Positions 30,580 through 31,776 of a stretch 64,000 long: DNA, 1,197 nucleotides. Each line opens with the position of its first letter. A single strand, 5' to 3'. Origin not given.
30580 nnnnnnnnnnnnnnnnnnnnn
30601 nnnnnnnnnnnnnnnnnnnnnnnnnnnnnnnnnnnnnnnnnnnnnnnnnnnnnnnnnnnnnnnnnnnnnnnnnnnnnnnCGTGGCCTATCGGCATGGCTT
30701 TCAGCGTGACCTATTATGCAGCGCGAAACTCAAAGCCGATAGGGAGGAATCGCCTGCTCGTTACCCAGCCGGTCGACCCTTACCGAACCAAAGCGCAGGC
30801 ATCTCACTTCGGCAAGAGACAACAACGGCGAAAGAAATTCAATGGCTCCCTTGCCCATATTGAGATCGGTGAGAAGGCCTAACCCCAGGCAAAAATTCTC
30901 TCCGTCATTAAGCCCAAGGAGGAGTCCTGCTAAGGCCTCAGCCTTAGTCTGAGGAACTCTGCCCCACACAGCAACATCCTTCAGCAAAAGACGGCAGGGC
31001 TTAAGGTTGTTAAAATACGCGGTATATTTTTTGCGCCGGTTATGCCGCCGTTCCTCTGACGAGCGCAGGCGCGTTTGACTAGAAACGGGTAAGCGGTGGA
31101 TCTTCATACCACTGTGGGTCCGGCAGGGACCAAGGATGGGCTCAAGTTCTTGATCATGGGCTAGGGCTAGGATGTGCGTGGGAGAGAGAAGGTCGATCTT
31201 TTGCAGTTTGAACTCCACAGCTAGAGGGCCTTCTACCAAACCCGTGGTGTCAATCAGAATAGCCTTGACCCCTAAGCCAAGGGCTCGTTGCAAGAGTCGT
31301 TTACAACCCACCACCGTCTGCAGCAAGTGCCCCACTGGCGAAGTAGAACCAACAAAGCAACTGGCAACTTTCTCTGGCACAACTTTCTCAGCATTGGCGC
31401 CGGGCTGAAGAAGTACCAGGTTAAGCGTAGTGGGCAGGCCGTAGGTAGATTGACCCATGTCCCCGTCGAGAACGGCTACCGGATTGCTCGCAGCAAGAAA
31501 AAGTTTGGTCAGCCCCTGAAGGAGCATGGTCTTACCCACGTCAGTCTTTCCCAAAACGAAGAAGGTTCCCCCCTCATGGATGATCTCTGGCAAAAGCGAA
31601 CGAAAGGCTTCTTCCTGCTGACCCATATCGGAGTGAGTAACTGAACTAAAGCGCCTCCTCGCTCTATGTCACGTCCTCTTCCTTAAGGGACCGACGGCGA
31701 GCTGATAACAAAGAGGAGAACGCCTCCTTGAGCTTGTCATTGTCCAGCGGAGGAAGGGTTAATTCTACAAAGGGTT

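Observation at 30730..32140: DciA-like (DUF721) gene immediately followed by a Clp1/Grc3-type polynucleotide kinase homolog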

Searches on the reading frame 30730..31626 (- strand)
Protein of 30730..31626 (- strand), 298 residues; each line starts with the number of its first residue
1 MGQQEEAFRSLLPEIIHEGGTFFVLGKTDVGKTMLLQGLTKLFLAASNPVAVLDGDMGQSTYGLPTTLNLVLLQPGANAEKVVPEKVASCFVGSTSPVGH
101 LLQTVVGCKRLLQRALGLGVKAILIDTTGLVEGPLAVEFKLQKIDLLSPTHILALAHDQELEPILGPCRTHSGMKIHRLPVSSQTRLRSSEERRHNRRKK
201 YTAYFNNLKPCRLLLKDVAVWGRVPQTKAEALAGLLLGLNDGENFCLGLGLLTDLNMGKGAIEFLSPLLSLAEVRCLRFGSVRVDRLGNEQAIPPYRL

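Call 3: search_protein_families(library=pfam, proteins=[window:30730-31626:-], max_evalue=1)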
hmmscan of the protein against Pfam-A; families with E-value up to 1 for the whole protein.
window:30730-31626:- (298 aa): 4 families
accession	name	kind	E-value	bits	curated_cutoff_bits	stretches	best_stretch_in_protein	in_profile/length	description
PF16575.11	CLP1_P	-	1.2e-31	110.4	26.6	1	26-206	1-187/188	mRNA cleavage and polyadenylation factor CLP1 P-loop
PF01656.29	CbiA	-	0.02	15.3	25.4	1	24-60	4-40/125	CobQ/CobB/MinD/ParA nucleotide binding domain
PF13481.12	AAA_25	-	0.082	13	27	1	6-39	20-53/195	AAA domain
PF05970.20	PIF1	-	0.17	11.9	25.9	1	3-44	5-47/223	PIF1-like helicase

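Call 4: search_protein_families(library=ncbifam, proteins=[window:30730-31626:-], max_evalue=1)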
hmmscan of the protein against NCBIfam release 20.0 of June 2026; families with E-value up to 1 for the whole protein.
window:30730-31626:- (298 aa): 2 families
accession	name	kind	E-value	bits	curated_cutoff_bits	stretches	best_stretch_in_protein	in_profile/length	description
TIGR03864.1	PQQ_ABC_ATP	hypoth_equivalog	0.1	12.1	302.25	1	17-76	25-84/236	ABC transporter, ATP-binding subunit, PQQ-dependent alcohol dehydrogenase system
TIGR03420.1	DnaA_homol_Hda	equivalog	0.12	11.9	194.8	1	18-56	37-75/226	DnaA regulatory inactivator Hda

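Call 5: search_solved_structures(query=window:30730-31626:-, max_evalue=1, show_alignments=3)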
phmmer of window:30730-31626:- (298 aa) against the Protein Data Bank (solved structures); distinct sequences matched with E-value up to 1: 4.
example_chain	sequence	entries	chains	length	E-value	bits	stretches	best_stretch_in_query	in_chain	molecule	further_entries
8c82_B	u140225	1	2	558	0.14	15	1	142-207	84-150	Serine palmitoyltransferase 1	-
8c80_B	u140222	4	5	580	0.15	14.9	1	142-207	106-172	Serine palmitoyltransferase 1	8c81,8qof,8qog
4ohv_A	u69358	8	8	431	0.3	13.9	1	19-98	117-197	Protein clpf-1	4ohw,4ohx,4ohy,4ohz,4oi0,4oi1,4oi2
8hmy_E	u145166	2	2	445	0.41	13.5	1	18-98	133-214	Polyribonucleotide 5'-hydroxyl-kinase Clp1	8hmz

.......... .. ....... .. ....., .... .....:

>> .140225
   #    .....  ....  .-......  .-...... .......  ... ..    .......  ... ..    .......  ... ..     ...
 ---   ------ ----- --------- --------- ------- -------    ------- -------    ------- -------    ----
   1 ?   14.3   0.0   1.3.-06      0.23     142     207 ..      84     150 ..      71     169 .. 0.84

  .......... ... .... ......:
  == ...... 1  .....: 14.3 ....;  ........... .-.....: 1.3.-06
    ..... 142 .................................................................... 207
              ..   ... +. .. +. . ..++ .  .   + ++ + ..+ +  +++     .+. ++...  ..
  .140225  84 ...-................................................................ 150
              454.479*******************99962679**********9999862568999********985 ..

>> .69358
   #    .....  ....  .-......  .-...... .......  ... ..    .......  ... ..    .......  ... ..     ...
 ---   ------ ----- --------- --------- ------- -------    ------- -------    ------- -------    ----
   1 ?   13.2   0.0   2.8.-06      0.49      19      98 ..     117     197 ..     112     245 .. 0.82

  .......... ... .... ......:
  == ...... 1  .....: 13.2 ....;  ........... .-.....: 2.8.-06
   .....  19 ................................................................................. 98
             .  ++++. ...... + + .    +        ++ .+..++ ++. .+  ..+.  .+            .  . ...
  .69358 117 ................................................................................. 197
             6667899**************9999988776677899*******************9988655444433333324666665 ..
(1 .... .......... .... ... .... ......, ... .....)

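Call 7: find_homologous_proteins(query=window:30730-31626:-, max_evalue=0.001)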
Query window:30730-31626:- (298 aa): 915 proteins with E <= 0.001 among 8000 candidates; the best 120 are listed.
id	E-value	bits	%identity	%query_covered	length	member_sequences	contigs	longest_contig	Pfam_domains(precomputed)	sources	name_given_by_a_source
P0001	3.5e-193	659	100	100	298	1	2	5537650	PF16575.12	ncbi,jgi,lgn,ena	jgi:polynucleotide 5'-hydroxyl-kinase GRC3/NOL9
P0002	6.5e-150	517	79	100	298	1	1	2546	PF16575.12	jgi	jgi:polynucleotide 5'-hydroxyl-kinase GRC3/NOL9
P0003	9.0e-150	516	79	100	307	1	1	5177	PF16575.12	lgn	-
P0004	8.2e-145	500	75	100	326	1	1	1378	PF16575.12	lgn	-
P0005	2.7e-143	495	77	100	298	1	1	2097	PF16575.12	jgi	jgi:polynucleotide 5'-hydroxyl-kinase GRC3/NOL9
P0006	1.5e-139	483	76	100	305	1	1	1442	PF16575.12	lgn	-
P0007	1.4e-137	476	74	100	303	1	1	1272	PF16575.12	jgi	jgi:polynucleotide 5'-hydroxyl-kinase GRC3/NOL9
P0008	1.4e-97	345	58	97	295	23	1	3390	PF16575.12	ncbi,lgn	-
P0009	1.5e-97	345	58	97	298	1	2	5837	PF16575.12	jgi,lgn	jgi:polynucleotide 5'-hydroxyl-kinase GRC3/NOL9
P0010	2.7e-97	344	57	97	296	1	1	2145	PF16575.12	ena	-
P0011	3.4e-97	344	56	97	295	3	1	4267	PF16575.12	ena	-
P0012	1.2e-95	339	57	97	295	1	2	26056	PF16575.12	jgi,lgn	jgi:polynucleotide 5'-hydroxyl-kinase GRC3/NOL9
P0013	1.4e-95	338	59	96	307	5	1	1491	PF16575.12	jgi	-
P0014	4.5e-95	337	58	96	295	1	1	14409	PF16575.12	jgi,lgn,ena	-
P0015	4.1e-94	334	57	97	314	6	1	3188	PF16575.12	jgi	jgi:polynucleotide 5'-hydroxyl-kinase GRC3/NOL9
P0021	1.7e-93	332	57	97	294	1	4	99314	PF16575.12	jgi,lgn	jgi:polynucleotide 5'-hydroxyl-kinase GRC3/NOL9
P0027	5.4e-92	327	56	96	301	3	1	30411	PF16575.12,PF01656.30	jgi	jgi:polynucleotide 5'-hydroxyl-kinase GRC3/NOL9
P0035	6.2e-84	300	52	96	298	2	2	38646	PF16575.12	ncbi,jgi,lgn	ncbi:MAG: Clp1/GlmU family protein [Thermodesulfobacteriota bacterium]|jgi:polynucleotide 5'-hydroxy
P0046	1.7e-76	276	49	96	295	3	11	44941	PF16575.12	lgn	-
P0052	6.9e-63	231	43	96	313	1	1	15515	PF16575.12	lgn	-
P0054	3.6e-57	212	42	97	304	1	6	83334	PF16575.12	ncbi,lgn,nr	ncbi:MAG: hypothetical protein HYS70_04605 [Nitrospinae bacterium]|nr:hypothetical protein [Nitrospi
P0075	3.1e-49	186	41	93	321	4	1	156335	PF16575.12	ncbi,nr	ncbi:MAG: AAA family ATPase [Deltaproteobacteria bacterium]|nr:AAA family ATPase [Deltaproteobacteri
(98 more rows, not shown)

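Call 8: find_encoding_contigs(protein=P0001, flank=10000, max_places=3)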
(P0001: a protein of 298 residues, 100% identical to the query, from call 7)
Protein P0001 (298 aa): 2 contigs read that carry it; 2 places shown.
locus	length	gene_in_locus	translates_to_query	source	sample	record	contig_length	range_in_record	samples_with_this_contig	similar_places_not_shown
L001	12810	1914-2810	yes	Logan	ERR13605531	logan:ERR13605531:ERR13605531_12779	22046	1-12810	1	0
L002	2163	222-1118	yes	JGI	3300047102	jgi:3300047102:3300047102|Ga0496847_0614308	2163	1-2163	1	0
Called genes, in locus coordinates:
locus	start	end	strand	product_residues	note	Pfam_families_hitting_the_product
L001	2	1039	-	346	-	?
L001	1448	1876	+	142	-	PF05258:DciA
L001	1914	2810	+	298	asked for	PF16575:CLP1_P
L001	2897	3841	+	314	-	PF00296:Bac_luciferase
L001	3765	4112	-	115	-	-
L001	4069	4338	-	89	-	-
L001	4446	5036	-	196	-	PF18306:LDcluster4, PF03641:Lysine_decarbox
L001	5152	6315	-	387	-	PF22025:ThiI_fer, PF02926:THUMP, PF02568:ThiI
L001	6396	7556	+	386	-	PF01969:Ni_insertion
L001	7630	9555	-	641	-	PF13623:SurA_N_2, PF13624:SurA_N_3, PF09312:SurA_N (weak), PF13145:Rotamase_2, PF13616:Rotamase_3, PF00639:Rotamase, PF13145:Rotamase_2 (weak)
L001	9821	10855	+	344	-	PF00022:Actin (weak), PF06723:MreB_Mbl, PF00012:HSP70, PF11104:PilM_2 (faint), PF14450:FtsA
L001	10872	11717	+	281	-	PF04085:MreC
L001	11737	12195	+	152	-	PF04093:MreD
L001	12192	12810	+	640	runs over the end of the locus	PF03717:PBP_dimer, PF00905:Transpeptidase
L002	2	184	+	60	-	?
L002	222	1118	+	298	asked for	PF16575:CLP1_P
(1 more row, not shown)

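Call 9: find_encoding_contigs(protein=P0021, flank=6000, max_places=3)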
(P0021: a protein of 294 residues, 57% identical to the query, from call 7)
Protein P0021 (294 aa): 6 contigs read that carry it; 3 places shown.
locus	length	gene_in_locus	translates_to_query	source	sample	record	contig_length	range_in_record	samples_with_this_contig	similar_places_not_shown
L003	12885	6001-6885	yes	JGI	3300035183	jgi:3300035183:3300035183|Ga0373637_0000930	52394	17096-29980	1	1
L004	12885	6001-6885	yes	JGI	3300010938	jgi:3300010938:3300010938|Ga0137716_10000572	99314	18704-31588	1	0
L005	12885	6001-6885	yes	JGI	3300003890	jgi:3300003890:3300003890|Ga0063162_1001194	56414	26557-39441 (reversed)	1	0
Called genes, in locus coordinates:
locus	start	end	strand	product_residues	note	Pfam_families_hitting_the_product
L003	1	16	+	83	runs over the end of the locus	-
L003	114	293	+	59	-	-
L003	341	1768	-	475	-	PF01565:FAD_binding_4, PF02913:FAD-oxidase_C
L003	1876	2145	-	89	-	PF12728:HTH_17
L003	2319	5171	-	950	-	PF08471:Ribonuc_red_2_N, PF02867:Ribonuc_red_lgC, PF12637:TSCPD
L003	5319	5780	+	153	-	PF05258:DciA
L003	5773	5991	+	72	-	-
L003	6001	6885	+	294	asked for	PF16575:CLP1_P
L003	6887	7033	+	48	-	-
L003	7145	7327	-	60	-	-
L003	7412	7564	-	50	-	-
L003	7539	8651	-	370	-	PF00793:DAHP_synth_1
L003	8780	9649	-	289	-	PF03446:NAD_binding_2, PF14833:NAD_binding_11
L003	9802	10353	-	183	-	PF13740:ACT_6, PF13291:ACT_4, PF01842:ACT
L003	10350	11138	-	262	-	PF02146:SIR2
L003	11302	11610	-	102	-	-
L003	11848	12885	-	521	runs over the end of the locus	PF01145:Band_7, PF15975:Flot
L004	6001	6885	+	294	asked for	PF16575:CLP1_P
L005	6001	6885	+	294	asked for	PF16575:CLP1_P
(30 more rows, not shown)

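Call 10: find_encoding_contigs(protein=P0054, flank=6000, max_places=2)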
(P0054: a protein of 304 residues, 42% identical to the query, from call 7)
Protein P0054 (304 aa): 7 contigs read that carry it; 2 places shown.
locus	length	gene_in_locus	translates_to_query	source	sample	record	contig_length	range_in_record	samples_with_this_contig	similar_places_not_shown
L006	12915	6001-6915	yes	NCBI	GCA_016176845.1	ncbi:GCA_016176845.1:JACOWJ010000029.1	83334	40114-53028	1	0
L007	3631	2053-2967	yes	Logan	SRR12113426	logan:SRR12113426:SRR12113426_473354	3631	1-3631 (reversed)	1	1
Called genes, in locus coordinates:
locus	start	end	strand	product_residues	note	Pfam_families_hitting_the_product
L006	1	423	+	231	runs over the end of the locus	PF01909:NTP_transf_2 (weak), PF18765:Polbeta, PF05168:HEPN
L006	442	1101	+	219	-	PF00702:Hydrolase, PF12710:HAD (weak), PF13344:Hydrolase_6 (faint), PF13419:HAD_2, PF13242:Hydrolase_like (weak)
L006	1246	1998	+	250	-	PF00106:adh_short, PF08659:KR, PF13561:adh_short_C2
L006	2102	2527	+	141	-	PF08915:tRNA-Thr_ED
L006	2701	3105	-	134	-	PF01982:CTP-dep_RFKase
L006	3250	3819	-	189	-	PF02441:Flavoprotein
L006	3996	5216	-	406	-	PF00926:DHBP_synthase, PF00925:GTP_cyclohydro2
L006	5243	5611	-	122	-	PF21758:LpdD_chaperone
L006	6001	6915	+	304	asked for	PF16575:CLP1_P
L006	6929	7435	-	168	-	PF09537:DUF2383 (faint), PF02915:Rubrerythrin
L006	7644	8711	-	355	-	PF01008:IF-2B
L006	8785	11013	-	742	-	PF01315:Ald_Xan_dh_C, PF02738:MoCoBD_1, PF20256:MoCoBD_2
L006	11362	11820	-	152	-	PF00111:Fer2, PF13085:Fer2_3 (faint), PF01799:Fer2_2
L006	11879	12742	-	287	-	PF00941:FAD_binding_5, PF03450:CO_deh_flav_C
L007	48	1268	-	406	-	PF00926:DHBP_synthase, PF00925:GTP_cyclohydro2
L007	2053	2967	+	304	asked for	PF16575:CLP1_P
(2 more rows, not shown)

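Call 11: find_encoding_contigs(protein=P0075, flank=6000, max_places=2)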
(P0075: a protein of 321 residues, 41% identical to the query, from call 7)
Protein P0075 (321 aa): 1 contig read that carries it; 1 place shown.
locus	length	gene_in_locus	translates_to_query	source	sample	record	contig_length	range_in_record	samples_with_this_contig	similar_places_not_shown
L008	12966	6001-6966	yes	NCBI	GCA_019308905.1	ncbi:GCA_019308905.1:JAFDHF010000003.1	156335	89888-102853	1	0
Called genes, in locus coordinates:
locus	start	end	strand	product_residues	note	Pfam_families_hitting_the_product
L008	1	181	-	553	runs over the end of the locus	PF00920:ILVD_EDD_N, PF24877:ILV_EDD_C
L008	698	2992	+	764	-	PF13513:HEAT_EZ (faint), PF00514:Arm (faint), PF02985:HEAT (faint), PF03130:HEAT_PBS (faint), PF13646:HEAT_2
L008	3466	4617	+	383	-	PF01075:Glyco_transf_9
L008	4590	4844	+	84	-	-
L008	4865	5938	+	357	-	PF05559:DUF763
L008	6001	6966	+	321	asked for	PF16575:CLP1_P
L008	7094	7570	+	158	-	PF04343:DUF488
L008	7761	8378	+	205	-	PF13511:DUF4124 (weak), PF13406:SLT_2 (faint), PF01464:SLT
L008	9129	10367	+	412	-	PF00464:SHMT, PF00155:Aminotran_1_2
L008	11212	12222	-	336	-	PF01904:DUF72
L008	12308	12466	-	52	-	PF00301:Rubredoxin, PF21349:RUBY_RBDX (faint)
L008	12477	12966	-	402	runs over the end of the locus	PF07992:Pyr_redox_2, PF00070:Pyr_redox, PF18267:Rubredoxin_C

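Call 12: find_encoding_contigs(protein=P0035, flank=6000, max_places=2)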
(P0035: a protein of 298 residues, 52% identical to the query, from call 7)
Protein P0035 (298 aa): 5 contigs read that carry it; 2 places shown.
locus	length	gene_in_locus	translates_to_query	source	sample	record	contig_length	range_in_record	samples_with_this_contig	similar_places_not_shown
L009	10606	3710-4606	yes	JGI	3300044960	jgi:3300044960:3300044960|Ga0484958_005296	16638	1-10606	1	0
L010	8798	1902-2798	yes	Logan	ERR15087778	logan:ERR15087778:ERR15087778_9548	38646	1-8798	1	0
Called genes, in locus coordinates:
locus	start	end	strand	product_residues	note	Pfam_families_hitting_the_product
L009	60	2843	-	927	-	PF08471:Ribonuc_red_2_N, PF02867:Ribonuc_red_lgC, PF12637:TSCPD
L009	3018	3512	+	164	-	PF05258:DciA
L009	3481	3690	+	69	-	-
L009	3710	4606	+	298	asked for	PF16575:CLP1_P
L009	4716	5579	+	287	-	PF00941:FAD_binding_5, PF03450:CO_deh_flav_C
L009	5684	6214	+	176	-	PF00111:Fer2, PF13085:Fer2_3 (weak), PF01799:Fer2_2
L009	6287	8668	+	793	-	PF01315:Ald_Xan_dh_C, PF02738:MoCoBD_1, PF20256:MoCoBD_2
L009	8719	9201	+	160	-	PF01243:PNPOx_N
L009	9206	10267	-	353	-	PF00793:DAHP_synth_1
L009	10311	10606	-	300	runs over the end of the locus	PF03446:NAD_binding_2, PF03807:F420_oxidored, PF14833:NAD_binding_11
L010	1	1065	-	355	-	?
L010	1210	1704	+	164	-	PF05258:DciA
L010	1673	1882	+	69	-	-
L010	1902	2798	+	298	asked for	PF16575:CLP1_P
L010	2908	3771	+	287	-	PF00941:FAD_binding_5, PF03450:CO_deh_flav_C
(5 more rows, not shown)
